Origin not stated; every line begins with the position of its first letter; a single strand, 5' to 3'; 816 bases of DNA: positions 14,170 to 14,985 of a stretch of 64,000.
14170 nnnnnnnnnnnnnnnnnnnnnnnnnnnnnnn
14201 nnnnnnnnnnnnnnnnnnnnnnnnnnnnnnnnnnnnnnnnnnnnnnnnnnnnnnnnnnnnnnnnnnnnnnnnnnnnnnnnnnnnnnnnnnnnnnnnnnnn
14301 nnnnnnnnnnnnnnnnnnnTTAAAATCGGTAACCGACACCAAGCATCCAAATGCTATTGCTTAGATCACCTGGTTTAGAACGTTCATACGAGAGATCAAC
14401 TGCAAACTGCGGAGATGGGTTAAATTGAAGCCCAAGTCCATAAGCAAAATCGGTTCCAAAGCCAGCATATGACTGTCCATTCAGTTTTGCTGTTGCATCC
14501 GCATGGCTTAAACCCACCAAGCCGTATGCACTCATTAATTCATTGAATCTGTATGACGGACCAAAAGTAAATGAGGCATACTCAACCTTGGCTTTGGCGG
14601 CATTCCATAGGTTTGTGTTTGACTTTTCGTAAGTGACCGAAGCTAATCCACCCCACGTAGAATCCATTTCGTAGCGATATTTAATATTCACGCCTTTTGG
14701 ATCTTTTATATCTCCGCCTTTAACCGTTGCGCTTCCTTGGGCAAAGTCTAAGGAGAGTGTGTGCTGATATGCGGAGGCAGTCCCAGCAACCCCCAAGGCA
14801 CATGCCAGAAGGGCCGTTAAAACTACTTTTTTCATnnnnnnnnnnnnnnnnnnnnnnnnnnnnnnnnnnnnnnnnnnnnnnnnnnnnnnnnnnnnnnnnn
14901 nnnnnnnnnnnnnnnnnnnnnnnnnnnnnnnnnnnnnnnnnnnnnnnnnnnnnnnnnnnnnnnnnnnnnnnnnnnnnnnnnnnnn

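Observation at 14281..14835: Ail/Lom-family outer-membrane protein moron with its own terminator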

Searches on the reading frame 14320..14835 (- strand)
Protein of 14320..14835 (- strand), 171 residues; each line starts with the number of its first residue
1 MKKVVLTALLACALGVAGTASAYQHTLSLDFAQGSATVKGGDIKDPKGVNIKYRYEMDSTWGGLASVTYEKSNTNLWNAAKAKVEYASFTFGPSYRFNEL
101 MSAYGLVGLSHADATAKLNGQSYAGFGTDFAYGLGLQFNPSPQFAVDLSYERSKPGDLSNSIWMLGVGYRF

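Call 3: search_protein_families(library=pfam, proteins=[window:14320-14835:-], max_evalue=0.01)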
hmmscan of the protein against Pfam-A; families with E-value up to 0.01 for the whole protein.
window:14320-14835:- (171 aa): 3 families
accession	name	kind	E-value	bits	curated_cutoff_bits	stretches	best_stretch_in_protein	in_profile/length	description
PF13505.12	OMP_b-brl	-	2.2e-24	87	28.7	1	8-171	5-175/175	Outer membrane protein beta-barrel domain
PF06316.17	Ail_Lom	-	1.3e-22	81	23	2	5-114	8-124/199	Enterobacterial Ail/Lom protein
PF13609.12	Porin_4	-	0.0088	16.3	27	0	57-171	114-225/310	Gram-negative porin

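Call 16: search_protein_families(library=ncbifam, proteins=[window:14320-14835:-], max_evalue=0.01)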
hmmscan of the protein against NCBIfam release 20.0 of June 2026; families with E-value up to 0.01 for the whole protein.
window:14320-14835:- (171 aa): 2 families
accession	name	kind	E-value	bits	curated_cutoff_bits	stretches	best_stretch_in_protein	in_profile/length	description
NF006917.0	PRK09408.1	equivalog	1.2e-33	116.4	176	1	1-171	1-171/171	outer membrane protein OmpX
NF011777.0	PRK15240.1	equivalog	2.6e-22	79.4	258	1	1-171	1-185/185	resistance to complement killing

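Call 17: search_solved_structures(query=window:14320-14835:-, max_evalue=0.01, show_alignments=3)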
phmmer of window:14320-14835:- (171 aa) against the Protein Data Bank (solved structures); distinct sequences matched with E-value up to 0.01: 7.
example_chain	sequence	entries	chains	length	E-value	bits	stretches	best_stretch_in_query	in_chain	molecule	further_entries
3qra_A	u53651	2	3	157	1.6e-29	106.1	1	26-171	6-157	Attachment invasion locus protein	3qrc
2n2l_A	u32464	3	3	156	1.8e-29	105.9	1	26-171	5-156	Outer membrane protein X | Adhesion invasion locus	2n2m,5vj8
2m06_A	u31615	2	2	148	5.4e-21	78.4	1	40-171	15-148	Outer membrane protein X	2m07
8qpw_X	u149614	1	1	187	5.5e-21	78.3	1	30-171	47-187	OmpX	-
1orm_A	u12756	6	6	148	8.1e-21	77.8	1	40-171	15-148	Outer membrane protein X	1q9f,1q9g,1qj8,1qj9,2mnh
8qpv_F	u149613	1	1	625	7.6e-19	71.4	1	40-171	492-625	Chaperone SurA,Outer membrane protein X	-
9wso_C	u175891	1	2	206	4.1e-13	52.7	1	36-171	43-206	Outer membrane protein lom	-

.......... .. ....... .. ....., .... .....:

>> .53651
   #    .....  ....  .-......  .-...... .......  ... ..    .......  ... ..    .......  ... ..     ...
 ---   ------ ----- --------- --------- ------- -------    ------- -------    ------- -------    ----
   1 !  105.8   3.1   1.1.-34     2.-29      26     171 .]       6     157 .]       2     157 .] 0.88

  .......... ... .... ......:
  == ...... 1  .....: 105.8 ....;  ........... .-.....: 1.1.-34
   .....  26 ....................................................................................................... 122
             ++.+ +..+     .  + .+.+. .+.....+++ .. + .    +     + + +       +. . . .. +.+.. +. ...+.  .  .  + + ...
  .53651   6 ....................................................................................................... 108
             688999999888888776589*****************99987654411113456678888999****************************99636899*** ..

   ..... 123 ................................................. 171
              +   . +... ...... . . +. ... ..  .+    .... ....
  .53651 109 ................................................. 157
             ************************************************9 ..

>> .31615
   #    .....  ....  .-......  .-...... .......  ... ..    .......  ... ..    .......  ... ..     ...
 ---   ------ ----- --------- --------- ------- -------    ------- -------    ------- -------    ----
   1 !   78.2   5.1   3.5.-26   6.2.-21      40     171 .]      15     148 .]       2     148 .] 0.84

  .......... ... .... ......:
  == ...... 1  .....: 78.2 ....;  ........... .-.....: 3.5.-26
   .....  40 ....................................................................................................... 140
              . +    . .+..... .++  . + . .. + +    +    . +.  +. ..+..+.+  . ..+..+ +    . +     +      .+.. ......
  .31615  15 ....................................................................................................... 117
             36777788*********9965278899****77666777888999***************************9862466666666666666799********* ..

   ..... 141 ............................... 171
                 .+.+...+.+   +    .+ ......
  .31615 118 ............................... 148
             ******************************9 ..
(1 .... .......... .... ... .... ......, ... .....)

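Call 18: search_dna_similar(query=window:14320-14835:-, collection=phages, mode=protein, max_rows=30, max_evalue=0.001)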
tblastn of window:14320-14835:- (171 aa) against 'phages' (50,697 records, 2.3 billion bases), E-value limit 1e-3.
Records with a match: 397; places in all: 399; records where one place covers at least 80% of the query: 330.
Best place of each record, by identity: <60% 397.
By first word of the organism name: Escherichia 140; Stx2a-converting 121; Stx1a-converting 46; Stx2-converting 23; Enterobacteria 20; Stx2c-converting 17; Shigella 6; Stx 6; Salmonella 5; Stx1 4; and 8 more.
By host as written in the record: - 221; Escherichia coli 27; Escherichia coli ECOR13 10; Escherichia coli K514 (EHEC) 8; Escherichia coli O157:H7 6; Escherichia coli C 5; Escherichia coli str. K-12 substr. MG1655 5; Escherichia coli O157:H7 Morioka V526 4; and 85 more.
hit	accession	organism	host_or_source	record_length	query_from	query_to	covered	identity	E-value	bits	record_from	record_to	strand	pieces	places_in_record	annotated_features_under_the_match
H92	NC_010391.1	Salmonella phage Fels-1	Salmonella typhimurium LT2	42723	1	171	100%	36.0%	1e-23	102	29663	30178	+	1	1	putative Lom-like outer membrane protein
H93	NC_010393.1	Phage Gifsy-2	Salmonella typhimurium LT2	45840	1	171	100%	35.5%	2e-20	92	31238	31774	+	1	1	bacteriophage virulence determinant; Lom homolog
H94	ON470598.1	Escherichia phage vB_EcoS-569R4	Escherichia coli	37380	1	171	100%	33.3%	1e-19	90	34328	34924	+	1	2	host-cell envelope protein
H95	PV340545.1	Escherichia phage PhiR5_1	Escherichia coli C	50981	1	171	100%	33.3%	3e-18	86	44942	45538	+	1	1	Lom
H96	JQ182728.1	Enterobacteria phage mEp460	Escherichia coli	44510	1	171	100%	32.7%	7e-20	91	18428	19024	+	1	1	Lom protein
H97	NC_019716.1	Enterobacteria phage mEp460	Escherichia coli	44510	1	171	100%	32.7%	7e-20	91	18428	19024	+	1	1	Lom outer membrane protein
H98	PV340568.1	Escherichia phage PhiR49_1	Escherichia coli ECOR13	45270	1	171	84%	38.5%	6e-13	116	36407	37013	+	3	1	Lom (x2)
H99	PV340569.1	Escherichia phage PhiR49_1_star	Escherichia coli ECOR13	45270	1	171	84%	38.5%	6e-13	116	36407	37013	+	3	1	Lom (x2)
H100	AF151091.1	Enterobacterial phage P-EibA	Escherichia coli ECOR-9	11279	1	171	100%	32.3%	1e-19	90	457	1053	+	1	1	lom: Lom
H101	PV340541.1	Escherichia phage mEp332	Escherichia coli str. K-12 substr. ...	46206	1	171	88%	36.2%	1e-15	105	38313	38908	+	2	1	hypothetical protein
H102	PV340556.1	Escherichia phage PhiR29_1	Escherichia coli ECOR13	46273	1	171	100%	31.8%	3e-19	89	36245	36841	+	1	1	Lom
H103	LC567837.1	Stx2a-converting phage Stx2_EH2246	-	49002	1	171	100%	31.8%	2e-18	87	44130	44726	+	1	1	outer membrane precursor Lom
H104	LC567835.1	Enterobacteria phage PPyecE_EH1910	-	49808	1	171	100%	31.8%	2e-18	87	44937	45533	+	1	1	outer membrane precursor Lom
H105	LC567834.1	Stx2a-converting phage Stx2_EH1910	-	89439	1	171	100%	31.8%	2e-18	87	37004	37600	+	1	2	Enterobacteria phage PPompW_EH1910 | outer membrane precursor Lom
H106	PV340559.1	Escherichia phage PhiR34_1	Escherichia coli str. K-12 substr. ...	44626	1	171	100%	31.4%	6e-19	89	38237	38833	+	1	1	Lom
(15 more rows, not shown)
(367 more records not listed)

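Call 20: find_homologous_proteins(query=window:14320-14835:-, max_evalue=1e-10)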
Query window:14320-14835:- (171 aa): 33 proteins with E <= 1e-10 among 201 candidates.
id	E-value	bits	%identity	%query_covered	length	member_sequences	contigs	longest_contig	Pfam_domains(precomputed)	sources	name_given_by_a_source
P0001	3.5e-107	373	98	100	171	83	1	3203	PF06316.17,PF13505.13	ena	-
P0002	2.1e-35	140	46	100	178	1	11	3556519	PF06316.17,PF13505.13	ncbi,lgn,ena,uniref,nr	ncbi:Ail/Lom family outer membrane beta-barrel protein [Arsenophonus nasoniae]|uniref:Ail/Lom family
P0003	3.1e-35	139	45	100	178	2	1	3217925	PF06316.17,PF13505.13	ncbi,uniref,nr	ncbi:Ail/Lom family outer membrane beta-barrel protein [Arsenophonus sp. aPb]|uniref:Ail/Lom family 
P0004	3.3e-34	136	45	100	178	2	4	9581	PF06316.17,PF13505.13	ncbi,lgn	ncbi:MAG: Ail/Lom family outer membrane beta-barrel protein [Arsenophonus endosymbiont of Dermacento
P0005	6.7e-34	135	45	100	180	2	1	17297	PF06316.17,PF13505.13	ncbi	ncbi:MAG TPA: Ail/Lom family outer membrane beta-barrel protein [Arsenophonus sp.]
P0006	3.0e-33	133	44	100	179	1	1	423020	PF06316.17,PF13505.13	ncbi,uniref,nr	ncbi:Ail/Lom family outer membrane beta-barrel protein [Candidatus Arsenophonus triatominarum]|unire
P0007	6.3e-33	132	43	100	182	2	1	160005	PF06316.17,PF13505.13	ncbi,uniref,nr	ncbi:Ail/Lom family outer membrane beta-barrel protein [Photorhabdus africana]|uniref:Ail/Lom family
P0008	8.0e-33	132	42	100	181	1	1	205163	PF06316.17,PF13505.13,PF01389.24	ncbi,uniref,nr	ncbi:Ail/Lom family outer membrane beta-barrel protein [Photorhabdus bodei]|uniref:Ail/Lom family ou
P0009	1.0e-32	131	44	99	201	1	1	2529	PF06316.17,PF13505.13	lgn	-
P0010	1.8e-32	130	42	100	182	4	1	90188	PF06316.17,PF13505.13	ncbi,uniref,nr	ncbi:Ail/Lom family outer membrane beta-barrel protein [Photorhabdus aegyptia]|uniref:Opacity protei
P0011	3.3e-31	126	45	100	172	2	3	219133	PF06316.17,PF13505.13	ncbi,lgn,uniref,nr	ncbi:Ail/Lom family outer membrane beta-barrel protein [Photorhabdus australis]|uniref:Ail/Lom famil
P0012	1.3e-30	124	40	100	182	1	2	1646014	PF06316.17,PF13505.13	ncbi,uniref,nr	ncbi:attachment protein [Photorhabdus noenieputensis]|uniref:Ail/Lom family outer membrane beta-barr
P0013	2.4e-30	124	42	100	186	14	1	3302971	PF06316.17,PF13505.13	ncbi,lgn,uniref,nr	ncbi:Ail/Lom family outer membrane beta-barrel protein [Arsenophonus nasoniae]|uniref:Ail/Lom family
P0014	4.3e-30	123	43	100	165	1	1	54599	PF06316.17,PF13505.13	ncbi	ncbi:MAG: Ail/Lom family outer membrane beta-barrel protein [Candidatus Phlomobacter fragariae]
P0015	6.9e-30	122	41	100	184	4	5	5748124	PF06316.17,PF13505.13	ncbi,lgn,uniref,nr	ncbi:attachment protein [Photorhabdus luminescens]|uniref:Attachment protein n=1 Tax=Photorhabdus ak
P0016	4.6e-29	119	40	100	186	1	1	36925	PF06316.17,PF13505.13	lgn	-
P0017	7.9e-29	119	38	100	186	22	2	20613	PF06316.17,PF13505.13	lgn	-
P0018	2.1e-28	117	40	100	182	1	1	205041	PF06316.17,PF13505.13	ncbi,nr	ncbi:attachment protein [Photorhabdus luminescens]|nr:attachment protein [Photorhabdus luminescens]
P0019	2.5e-27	114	40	100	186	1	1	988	PF06316.17,PF13505.13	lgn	-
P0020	6.4e-26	109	37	100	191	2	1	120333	PF06316.17,PF13505.13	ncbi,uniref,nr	ncbi:Ail/Lom family outer membrane beta-barrel protein [Photorhabdus sp. CRCIA-P01]|uniref:Ail/Lom f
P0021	7.3e-25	106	39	100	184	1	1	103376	PF06316.17,PF13505.13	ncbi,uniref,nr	ncbi:Ail/Lom family outer membrane beta-barrel protein [Xenorhabdus sp. XENO-10]|uniref:Ail/Lom fami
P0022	3.6e-24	103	39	100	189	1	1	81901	PF06316.17,PF13505.13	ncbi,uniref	ncbi:Ail/Lom family outer membrane beta-barrel protein [Xenorhabdus sp. SGI240]|uniref:Ail/Lom famil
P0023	6.6e-23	99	39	100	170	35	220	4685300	PF06316.17,PF13505.13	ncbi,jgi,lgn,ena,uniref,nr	ncbi:outer membrane protein OmpX [Cronobacter dublinensis]|uniref:Outer membrane protein X n=2 Tax=C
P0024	3.6e-21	94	39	100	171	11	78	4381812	PF06316.17,PF13505.13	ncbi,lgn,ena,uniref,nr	ncbi:outer membrane protein OmpX [Cronobacter sakazakii]|uniref:outer membrane protein OmpX n=1 Tax=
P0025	5.2e-21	93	37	100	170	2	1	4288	PF06316.17,PF13505.13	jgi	-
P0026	1.2e-20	92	39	100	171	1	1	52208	PF06316.17,PF13505.13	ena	-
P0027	1.0e-19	89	37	100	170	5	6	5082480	PF06316.17,PF13505.13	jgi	jgi:outer membrane protein X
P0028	5.3e-18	83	34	100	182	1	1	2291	PF06316.17,PF13505.13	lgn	-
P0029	2.9e-17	81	33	100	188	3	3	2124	PF06316.17,PF13505.13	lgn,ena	-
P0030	1.0e-16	79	34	100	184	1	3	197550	PF06316.17,PF13505.13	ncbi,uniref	ncbi:Ail/Lom family outer membrane beta-barrel protein [Serratia sp. NPDC078593]|uniref:Ail/Lom fami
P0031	9.6e-16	76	34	100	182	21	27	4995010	PF06316.17,PF13505.13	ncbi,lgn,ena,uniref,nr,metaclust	ncbi:Outer membrane protein X precursor [Serratia rubidaea]|uniref:Ail/Lom family outer membrane bet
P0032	2.2e-15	75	34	100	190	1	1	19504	PF06316.17,PF13505.13,PF01389.24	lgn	-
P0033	3.4e-14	71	34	100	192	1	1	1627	PF06316.17,PF13505.13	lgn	-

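Call 48: find_encoding_contigs(protein=P0002, flank=5000, max_places=3)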
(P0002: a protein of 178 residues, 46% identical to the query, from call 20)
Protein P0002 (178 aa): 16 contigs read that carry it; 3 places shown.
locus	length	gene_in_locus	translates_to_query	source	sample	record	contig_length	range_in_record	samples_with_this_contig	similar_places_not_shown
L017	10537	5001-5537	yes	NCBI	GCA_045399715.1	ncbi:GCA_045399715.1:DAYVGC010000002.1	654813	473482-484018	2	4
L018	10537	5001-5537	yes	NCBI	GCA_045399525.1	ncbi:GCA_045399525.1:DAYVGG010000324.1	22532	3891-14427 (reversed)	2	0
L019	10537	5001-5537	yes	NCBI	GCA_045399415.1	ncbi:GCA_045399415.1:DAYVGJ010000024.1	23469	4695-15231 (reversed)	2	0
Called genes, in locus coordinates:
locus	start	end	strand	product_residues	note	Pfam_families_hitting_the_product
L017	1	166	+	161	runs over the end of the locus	-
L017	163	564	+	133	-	PF13554:Phage_tail_terminator_5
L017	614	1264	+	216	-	PF08813:Phage_tail_3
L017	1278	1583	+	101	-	PF08748:Phage_TAC_4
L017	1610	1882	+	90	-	PF08809:DUF1799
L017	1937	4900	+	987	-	PF06791:TMP_2, PF09718:Tape_meas_lam_C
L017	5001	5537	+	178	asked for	PF06316:Ail_Lom, PF13505:OMP_b-brl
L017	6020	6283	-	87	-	PF03869:Arc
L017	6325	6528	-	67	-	PF03869:Arc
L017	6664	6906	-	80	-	PF03869:Arc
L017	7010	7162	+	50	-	PF03869:Arc (weak)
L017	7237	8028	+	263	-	PF04383:KilA-N, PF03374:ANT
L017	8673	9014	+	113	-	PF05939:Phage_min_tail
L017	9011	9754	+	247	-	PF05100:Phage_tail_L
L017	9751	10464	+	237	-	PF14464:Prok-JAB, PF00877:NLPC_P60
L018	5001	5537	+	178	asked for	PF06316:Ail_Lom, PF13505:OMP_b-brl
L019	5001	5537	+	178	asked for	PF06316:Ail_Lom, PF13505:OMP_b-brl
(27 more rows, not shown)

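Call 60: predict_structure(alignment_id=A2)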
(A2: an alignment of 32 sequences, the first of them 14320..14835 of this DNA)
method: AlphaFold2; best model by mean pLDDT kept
length: 171 residues; sequences in the alignment: 32
mean_pLDDT: 86.5   pTM: 0.79
mean pLDDT of the five models: 86.5, 86.2, 86.2, 85.1, 84.9
residues with pLDDT >= 90: 106; 70-90: 39; 50-70: 13; < 50: 13
segments of 3 or more residues with pLDDT < 50: 12-19
pLDDT, mean of each block of 10 residues (from residue 1): 50 49 88 87 88 94 97 75 92 96 98 86 88 97 96 92 97 92
secondary structure, 60 per line:
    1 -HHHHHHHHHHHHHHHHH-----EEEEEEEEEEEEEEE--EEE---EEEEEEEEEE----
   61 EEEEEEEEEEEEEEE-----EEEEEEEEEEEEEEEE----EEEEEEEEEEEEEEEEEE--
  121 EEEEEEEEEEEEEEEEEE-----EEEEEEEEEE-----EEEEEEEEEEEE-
elements in order: H2-18 E24-38 E41-43 E47-56 E61-75 E81-96 E101-118 E121-138 E144-153 E159-170
